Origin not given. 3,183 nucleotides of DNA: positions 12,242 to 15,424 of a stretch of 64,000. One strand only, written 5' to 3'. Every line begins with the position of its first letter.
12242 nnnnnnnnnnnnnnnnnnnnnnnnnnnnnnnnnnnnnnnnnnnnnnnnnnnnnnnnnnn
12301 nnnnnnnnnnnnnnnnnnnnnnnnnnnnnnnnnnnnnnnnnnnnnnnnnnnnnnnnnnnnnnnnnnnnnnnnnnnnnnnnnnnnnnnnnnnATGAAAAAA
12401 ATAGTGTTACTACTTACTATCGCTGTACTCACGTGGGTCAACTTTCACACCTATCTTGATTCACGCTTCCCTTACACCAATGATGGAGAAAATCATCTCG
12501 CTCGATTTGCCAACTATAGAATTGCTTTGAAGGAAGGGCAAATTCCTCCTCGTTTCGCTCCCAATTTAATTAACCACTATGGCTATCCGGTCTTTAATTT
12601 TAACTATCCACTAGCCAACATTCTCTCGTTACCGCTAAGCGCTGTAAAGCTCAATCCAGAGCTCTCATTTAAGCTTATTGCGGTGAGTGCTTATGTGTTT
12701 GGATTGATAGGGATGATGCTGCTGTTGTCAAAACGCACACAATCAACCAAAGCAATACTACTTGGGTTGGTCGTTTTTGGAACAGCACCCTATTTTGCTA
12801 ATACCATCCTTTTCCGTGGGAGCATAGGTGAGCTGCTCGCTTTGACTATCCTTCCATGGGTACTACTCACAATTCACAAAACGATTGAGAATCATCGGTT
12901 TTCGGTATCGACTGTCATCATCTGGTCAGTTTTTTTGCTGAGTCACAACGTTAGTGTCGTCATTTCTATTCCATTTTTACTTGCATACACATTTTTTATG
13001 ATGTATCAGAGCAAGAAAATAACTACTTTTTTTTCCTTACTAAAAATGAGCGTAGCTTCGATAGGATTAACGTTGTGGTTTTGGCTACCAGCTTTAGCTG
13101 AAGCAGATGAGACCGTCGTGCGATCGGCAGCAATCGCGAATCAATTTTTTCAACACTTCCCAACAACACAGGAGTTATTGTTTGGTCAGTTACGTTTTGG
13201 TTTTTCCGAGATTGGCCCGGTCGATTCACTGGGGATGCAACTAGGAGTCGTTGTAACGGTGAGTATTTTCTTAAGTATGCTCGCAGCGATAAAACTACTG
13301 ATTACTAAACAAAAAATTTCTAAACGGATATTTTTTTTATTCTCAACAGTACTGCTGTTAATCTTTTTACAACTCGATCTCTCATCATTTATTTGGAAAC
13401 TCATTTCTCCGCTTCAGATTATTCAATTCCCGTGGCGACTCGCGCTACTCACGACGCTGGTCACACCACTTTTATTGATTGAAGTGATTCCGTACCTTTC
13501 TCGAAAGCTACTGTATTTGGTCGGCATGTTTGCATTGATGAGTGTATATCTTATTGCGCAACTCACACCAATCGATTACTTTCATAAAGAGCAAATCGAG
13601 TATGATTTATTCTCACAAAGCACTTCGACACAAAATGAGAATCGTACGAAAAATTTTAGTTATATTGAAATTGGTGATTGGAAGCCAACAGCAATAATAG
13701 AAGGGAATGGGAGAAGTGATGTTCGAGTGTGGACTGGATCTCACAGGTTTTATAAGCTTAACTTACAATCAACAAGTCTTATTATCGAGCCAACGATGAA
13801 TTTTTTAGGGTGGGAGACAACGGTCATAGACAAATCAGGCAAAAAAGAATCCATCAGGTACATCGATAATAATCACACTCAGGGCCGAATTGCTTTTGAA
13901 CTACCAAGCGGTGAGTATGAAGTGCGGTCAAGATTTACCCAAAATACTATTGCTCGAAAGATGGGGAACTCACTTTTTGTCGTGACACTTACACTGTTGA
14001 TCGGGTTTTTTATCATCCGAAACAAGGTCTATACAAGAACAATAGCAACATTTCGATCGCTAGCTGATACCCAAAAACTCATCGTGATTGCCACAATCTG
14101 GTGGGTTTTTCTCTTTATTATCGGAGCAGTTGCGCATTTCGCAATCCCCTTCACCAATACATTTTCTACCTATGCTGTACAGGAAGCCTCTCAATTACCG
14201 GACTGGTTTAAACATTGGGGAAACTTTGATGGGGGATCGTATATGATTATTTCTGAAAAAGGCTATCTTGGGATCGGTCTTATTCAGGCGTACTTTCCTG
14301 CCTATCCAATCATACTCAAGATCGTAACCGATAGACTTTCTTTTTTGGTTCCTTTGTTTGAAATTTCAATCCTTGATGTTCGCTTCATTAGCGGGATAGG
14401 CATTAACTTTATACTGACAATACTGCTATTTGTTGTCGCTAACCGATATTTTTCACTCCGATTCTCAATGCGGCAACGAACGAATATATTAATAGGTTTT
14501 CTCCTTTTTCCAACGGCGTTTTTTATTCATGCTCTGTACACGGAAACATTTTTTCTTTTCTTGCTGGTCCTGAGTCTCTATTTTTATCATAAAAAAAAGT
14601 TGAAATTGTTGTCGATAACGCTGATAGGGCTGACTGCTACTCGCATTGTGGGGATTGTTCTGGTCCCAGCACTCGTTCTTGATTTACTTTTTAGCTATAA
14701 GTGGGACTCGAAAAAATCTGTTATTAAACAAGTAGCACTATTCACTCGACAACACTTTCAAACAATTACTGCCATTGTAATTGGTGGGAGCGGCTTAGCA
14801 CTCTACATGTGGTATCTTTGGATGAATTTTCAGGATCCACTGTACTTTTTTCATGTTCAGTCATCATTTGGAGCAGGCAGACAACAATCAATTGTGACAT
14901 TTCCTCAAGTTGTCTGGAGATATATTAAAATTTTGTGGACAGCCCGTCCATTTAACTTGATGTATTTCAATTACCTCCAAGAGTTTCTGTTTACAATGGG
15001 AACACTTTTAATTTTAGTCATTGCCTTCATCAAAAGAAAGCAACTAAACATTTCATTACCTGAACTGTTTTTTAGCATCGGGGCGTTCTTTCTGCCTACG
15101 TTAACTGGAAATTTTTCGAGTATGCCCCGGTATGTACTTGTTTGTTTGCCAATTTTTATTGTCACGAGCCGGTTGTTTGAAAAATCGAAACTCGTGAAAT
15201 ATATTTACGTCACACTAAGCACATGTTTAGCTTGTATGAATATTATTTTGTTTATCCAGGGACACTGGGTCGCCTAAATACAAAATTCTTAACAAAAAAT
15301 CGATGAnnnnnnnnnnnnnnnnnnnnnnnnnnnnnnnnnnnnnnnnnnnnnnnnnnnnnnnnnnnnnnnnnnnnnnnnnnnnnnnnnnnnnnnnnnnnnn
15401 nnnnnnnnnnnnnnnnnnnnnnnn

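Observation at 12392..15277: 961-aa giant membrane protein made of two different GT-C-like halves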

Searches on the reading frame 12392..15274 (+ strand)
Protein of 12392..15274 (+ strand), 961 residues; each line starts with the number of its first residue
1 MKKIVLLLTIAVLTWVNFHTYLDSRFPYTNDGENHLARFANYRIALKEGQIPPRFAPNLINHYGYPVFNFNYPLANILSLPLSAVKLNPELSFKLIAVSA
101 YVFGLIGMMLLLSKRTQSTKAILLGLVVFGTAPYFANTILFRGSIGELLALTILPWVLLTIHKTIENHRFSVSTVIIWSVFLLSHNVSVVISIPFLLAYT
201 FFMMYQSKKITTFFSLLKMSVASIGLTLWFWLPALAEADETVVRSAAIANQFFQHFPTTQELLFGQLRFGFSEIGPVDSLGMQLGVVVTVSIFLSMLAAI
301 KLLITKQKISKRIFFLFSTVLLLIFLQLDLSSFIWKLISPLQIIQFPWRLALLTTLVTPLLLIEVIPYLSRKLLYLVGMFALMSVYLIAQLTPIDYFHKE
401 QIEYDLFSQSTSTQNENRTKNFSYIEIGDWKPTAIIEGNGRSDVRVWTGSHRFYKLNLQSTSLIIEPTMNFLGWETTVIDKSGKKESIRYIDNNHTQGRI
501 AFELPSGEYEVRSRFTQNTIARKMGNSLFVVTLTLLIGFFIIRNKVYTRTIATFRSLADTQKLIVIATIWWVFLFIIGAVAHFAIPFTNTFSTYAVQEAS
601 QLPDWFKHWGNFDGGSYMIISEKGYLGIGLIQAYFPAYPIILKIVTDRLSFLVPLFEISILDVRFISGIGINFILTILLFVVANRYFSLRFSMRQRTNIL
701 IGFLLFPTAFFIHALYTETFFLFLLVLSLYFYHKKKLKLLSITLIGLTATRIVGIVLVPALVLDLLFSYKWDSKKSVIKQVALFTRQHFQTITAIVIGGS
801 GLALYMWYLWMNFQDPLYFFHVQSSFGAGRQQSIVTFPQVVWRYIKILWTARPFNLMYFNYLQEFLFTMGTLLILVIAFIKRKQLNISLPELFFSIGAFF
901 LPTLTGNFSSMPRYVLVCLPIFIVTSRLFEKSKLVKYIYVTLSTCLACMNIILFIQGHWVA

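Call 5: search_protein_families(library=pfam, proteins=[window:12392-15274:+], max_evalue=1)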
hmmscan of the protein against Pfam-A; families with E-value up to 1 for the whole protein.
window:12392-15274:+ (961 aa): 0 families

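Call 6: search_protein_families(library=ncbifam, proteins=[window:12392-15274:+], max_evalue=1)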
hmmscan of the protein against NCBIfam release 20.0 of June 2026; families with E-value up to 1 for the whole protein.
window:12392-15274:+ (961 aa): 0 families

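Call 9: find_homologous_proteins(query=window:12392-15274:+, max_evalue=0.001)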
Query window:12392-15274:+ (961 aa): 581 proteins with E <= 0.001 among 8000 candidates; the best 120 are listed.
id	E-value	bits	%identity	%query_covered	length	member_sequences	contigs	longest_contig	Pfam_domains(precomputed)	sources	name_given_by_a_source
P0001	0.0e+0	2110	100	100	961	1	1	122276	-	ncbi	-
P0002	3.7e-214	732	42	99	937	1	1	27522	-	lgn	-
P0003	6.0e-210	718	41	100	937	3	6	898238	-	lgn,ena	-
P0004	4.9e-208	712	41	98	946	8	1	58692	-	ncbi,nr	ncbi:MAG: hypothetical protein HOF08_00145 [Candidatus Pacebacteria bacterium]|nr:hypothetical prote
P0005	8.5e-206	705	41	98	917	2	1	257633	-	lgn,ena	-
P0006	9.9e-204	698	40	98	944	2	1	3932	-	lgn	-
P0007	1.2e-202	694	40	98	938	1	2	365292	-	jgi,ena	-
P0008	1.4e-202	694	41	100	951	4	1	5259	-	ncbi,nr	ncbi:hypothetical protein KKE34_00595 [Patescibacteria group bacterium]|nr:hypothetical protein [Pat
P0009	3.1e-201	689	41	100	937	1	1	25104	-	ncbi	-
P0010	1.6e-200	687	39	99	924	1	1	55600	-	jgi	jgi:Gpi18-like mannosyltransferase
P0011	7.2e-196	672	40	98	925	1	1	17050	-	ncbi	-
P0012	1.1e-194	668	40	100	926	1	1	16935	-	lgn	-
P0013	1.8e-194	667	40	98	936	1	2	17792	-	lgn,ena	-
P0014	2.3e-194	667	40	100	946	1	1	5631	-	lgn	-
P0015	6.9e-193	662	39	100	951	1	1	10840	-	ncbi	-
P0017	1.0e-187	645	54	57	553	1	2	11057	PF10131.16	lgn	-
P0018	6.2e-186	639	55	57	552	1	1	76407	-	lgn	-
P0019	3.3e-178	613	51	57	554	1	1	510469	-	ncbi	ncbi:MAG: hypothetical protein ABI425_00970 [Patescibacteria group bacterium]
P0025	5.4e-146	507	45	57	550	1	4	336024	PF10131.16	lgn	-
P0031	8.4e-135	470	44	56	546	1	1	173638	PF10131.16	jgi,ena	jgi:hypothetical protein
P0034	5.9e-134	467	44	56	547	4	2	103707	PF10131.16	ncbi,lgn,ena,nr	ncbi:MAG: hypothetical protein GW947_02475 [Candidatus Pacebacteria bacterium]|nr:hypothetical prote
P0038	5.0e-133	464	44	56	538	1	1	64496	PF10131.16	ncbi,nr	ncbi:MAG: 6-pyruvoyl-tetrahydropterin synthase-related protein [bacterium]|nr:6-pyruvoyl-tetrahydrop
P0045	2.2e-131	458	43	55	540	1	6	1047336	PF10131.16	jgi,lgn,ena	jgi:hypothetical protein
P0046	2.5e-131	458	44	53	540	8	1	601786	PF10131.16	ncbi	-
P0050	1.7e-130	455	43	54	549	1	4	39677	PF10131.16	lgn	-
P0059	2.8e-129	451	42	55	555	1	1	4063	PF10131.16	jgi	jgi:hypothetical protein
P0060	3.0e-129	451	42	57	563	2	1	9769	PF10131.16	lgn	-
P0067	3.1e-128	448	41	55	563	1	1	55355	PF10131.16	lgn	-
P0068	3.3e-128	448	42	54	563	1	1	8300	PF10131.16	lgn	-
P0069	5.5e-128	447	44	57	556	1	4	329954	PF10131.16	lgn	-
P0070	5.5e-128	447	42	54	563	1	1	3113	PF10131.16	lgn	-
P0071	1.1e-127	446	41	54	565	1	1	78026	PF10131.16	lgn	-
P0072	1.2e-127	446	42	57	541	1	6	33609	PF10131.16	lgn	-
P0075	2.1e-127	445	42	56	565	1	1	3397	PF10131.16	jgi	jgi:hypothetical protein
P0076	2.5e-127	445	42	55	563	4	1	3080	PF10131.16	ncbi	-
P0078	2.8e-127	445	42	55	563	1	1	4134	PF10131.16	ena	-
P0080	3.3e-127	444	42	54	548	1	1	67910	PF10131.16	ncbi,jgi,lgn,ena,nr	ncbi:MAG: 6-pyruvoyl-tetrahydropterin synthase-related protein [Candidatus Pacebacteria bacterium]|n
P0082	4.6e-127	444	40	55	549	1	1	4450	PF10131.16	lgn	-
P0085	6.9e-127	443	42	54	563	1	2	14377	PF10131.16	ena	-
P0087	7.7e-127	443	43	57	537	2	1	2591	PF10131.16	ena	-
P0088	7.8e-127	443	42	54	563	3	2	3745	PF10131.16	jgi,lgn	-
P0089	8.2e-127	443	43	57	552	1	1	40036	PF10131.16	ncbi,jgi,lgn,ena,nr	ncbi:MAG: hypothetical protein COY80_04735 [Candidatus Pacebacteria bacterium CG_4_10_14_0_8_um_filt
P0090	9.8e-127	443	42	54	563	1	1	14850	PF10131.16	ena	-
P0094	1.7e-126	442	43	55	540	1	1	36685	PF10131.16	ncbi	-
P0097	6.8e-126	440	45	52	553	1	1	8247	PF10131.16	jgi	jgi:hypothetical protein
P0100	9.0e-126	440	44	56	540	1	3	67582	PF10131.16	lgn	-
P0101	9.9e-126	440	42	55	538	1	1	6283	PF10131.16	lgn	-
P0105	1.9e-125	439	41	54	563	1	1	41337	PF10131.16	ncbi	-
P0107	3.1e-125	438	42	54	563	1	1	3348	PF10131.16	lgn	-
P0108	7.5e-125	437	42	56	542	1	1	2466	PF10131.16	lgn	-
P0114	2.3e-124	435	44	53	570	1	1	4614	PF10131.16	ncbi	-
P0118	5.2e-124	434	42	56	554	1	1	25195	PF10131.16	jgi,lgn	-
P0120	6.0e-124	434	43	53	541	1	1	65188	PF10131.16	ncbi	-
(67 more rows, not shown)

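Call 10: search_solved_structures(query=window:12392-15274:+, max_evalue=10)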
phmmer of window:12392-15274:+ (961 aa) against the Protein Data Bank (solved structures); distinct sequences matched with E-value up to 10: 1.
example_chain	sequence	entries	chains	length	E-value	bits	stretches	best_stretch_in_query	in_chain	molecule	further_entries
8ed5_A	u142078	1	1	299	2.4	9.6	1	752-818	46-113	Putative periplasmic phosphite-binding-like protein (Pbl) PtxB-like protein designated Aio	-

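Call 24: find_encoding_contigs(protein=P0019, flank=10000, max_places=2)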
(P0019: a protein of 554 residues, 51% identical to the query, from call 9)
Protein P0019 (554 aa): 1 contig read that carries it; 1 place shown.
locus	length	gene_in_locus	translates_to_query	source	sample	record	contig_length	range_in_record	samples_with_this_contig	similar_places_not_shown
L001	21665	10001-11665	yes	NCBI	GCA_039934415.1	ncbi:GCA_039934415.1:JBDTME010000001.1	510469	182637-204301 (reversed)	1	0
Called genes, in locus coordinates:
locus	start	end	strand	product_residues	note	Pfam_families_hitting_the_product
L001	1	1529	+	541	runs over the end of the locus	-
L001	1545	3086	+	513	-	-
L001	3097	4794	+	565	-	-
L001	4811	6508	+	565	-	PF13231:PMT_2 (weak)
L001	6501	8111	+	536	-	-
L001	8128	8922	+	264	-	PF00535:Glycos_transf_2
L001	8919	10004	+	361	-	PF13439:Glyco_transf_4, PF13579:Glyco_trans_4_4 (weak), PF00534:Glycos_transf_1, PF13692:Glyco_trans_1_4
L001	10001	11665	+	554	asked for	-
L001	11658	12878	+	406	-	-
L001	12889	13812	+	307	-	PF01073:3Beta_HSD, PF01370:Epimerase, PF02719:Polysacc_synt_2, PF04321:RmlD_sub_bind, PF05368:NmrA (weak), PF13460:NAD_binding_10, PF16363:GDP_Man_Dehyd, PF07993:NAD_binding_4 (weak)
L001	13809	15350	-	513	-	PF00535:Glycos_transf_2, PF10111:Glyco_tranf_2_2 (faint), PF13641:Glyco_tranf_2_3 (weak), PF13632:Glyco_trans_2_3 (faint), PF02709:Glyco_transf_7C, PF13641:Glyco_tranf_2_3 (weak), PF00535:Glycos_transf_2 (weak)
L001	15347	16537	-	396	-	PF01943:Polysacc_synt, PF13440:Polysacc_synt_3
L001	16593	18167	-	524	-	PF13231:PMT_2 (weak)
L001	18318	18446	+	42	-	-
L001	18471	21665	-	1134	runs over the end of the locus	-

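Call 25: find_encoding_contigs(protein=P0018, flank=10000, max_places=2)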
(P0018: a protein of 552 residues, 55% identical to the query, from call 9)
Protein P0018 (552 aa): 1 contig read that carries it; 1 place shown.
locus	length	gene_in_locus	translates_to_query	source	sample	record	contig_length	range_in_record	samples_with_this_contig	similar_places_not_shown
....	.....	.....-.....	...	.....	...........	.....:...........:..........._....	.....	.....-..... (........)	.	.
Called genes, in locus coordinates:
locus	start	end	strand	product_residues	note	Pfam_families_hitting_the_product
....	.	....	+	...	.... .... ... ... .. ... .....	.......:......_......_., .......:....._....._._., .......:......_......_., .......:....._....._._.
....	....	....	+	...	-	-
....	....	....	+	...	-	-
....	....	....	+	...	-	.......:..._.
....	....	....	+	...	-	-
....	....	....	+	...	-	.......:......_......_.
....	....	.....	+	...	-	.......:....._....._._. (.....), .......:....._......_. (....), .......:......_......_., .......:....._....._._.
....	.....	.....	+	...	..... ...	-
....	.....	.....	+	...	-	-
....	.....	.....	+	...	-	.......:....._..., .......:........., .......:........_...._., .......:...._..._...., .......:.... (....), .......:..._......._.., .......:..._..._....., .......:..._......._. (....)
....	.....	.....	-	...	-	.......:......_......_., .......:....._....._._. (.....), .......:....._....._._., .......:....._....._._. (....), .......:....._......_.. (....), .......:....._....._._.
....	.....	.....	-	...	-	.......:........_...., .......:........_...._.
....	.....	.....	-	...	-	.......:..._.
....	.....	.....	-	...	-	-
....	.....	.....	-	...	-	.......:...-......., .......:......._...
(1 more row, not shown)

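Call 26: find_encoding_contigs(protein=P0001, flank=3000, max_places=2)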
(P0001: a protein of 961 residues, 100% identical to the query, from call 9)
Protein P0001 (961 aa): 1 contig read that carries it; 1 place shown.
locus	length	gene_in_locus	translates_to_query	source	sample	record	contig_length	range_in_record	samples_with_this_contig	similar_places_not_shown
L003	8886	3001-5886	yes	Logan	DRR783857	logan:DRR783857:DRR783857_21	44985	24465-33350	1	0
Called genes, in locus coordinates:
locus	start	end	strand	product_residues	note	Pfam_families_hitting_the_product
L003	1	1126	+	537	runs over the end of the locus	-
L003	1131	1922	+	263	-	PF00535:Glycos_transf_2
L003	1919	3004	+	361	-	PF13439:Glyco_transf_4, PF00534:Glycos_transf_1, PF13692:Glyco_trans_1_4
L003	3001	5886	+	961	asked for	-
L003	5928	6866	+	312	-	PF01073:3Beta_HSD, PF01370:Epimerase, PF04321:RmlD_sub_bind, PF13460:NAD_binding_10 (weak), PF16363:GDP_Man_Dehyd, PF02719:Polysacc_synt_2, PF07993:NAD_binding_4 (weak)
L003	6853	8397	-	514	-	PF00535:Glycos_transf_2, PF10111:Glyco_tranf_2_2 (faint), PF13641:Glyco_tranf_2_3, PF13632:Glyco_trans_2_3, PF02709:Glyco_transf_7C (weak), PF13641:Glyco_tranf_2_3 (weak), PF00535:Glycos_transf_2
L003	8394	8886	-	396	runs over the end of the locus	PF01943:Polysacc_synt, PF13440:Polysacc_synt_3 (weak)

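Call 39: find_encoding_contigs(protein=P0003, flank=10000, max_places=2)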
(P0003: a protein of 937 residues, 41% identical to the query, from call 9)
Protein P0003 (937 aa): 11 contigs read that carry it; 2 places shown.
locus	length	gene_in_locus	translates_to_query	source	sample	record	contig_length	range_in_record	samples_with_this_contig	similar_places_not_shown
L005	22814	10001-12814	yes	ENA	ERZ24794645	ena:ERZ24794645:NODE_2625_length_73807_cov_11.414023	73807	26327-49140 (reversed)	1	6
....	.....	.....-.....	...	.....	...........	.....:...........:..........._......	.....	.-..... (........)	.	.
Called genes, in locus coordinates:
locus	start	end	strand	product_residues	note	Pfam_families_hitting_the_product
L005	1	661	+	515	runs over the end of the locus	PF13177:DNA_pol3_delta2, PF00004:AAA, PF13401:AAA_22 (weak), PF22608:DNAX_ATPase_lid, PF20964:DnaX_C (weak)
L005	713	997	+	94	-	PF02575:YbaB_DNA_bd (weak)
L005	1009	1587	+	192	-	PF01725:Ham1p_like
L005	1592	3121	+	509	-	PF13231:PMT_2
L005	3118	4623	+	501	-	PF13231:PMT_2 (weak)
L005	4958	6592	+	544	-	-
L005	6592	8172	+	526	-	PF13231:PMT_2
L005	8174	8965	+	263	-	PF00535:Glycos_transf_2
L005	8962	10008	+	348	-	PF13439:Glyco_transf_4, PF13579:Glyco_trans_4_4 (weak), PF00534:Glycos_transf_1, PF13692:Glyco_trans_1_4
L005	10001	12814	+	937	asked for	-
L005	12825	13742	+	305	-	PF01073:3Beta_HSD, PF01370:Epimerase, PF02719:Polysacc_synt_2, PF04321:RmlD_sub_bind, PF05368:NmrA (weak), PF13460:NAD_binding_10, PF16363:GDP_Man_Dehyd, PF07993:NAD_binding_4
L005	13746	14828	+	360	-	PF00483:NTP_transferase, PF25084:LbH_EIF2B (weak), PF00132:Hexapep (faint), PF25087:GMPPB_C (weak)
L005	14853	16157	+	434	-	PF01943:Polysacc_synt, PF13440:Polysacc_synt_3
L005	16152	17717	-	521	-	PF13231:PMT_2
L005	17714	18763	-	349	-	-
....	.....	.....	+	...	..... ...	-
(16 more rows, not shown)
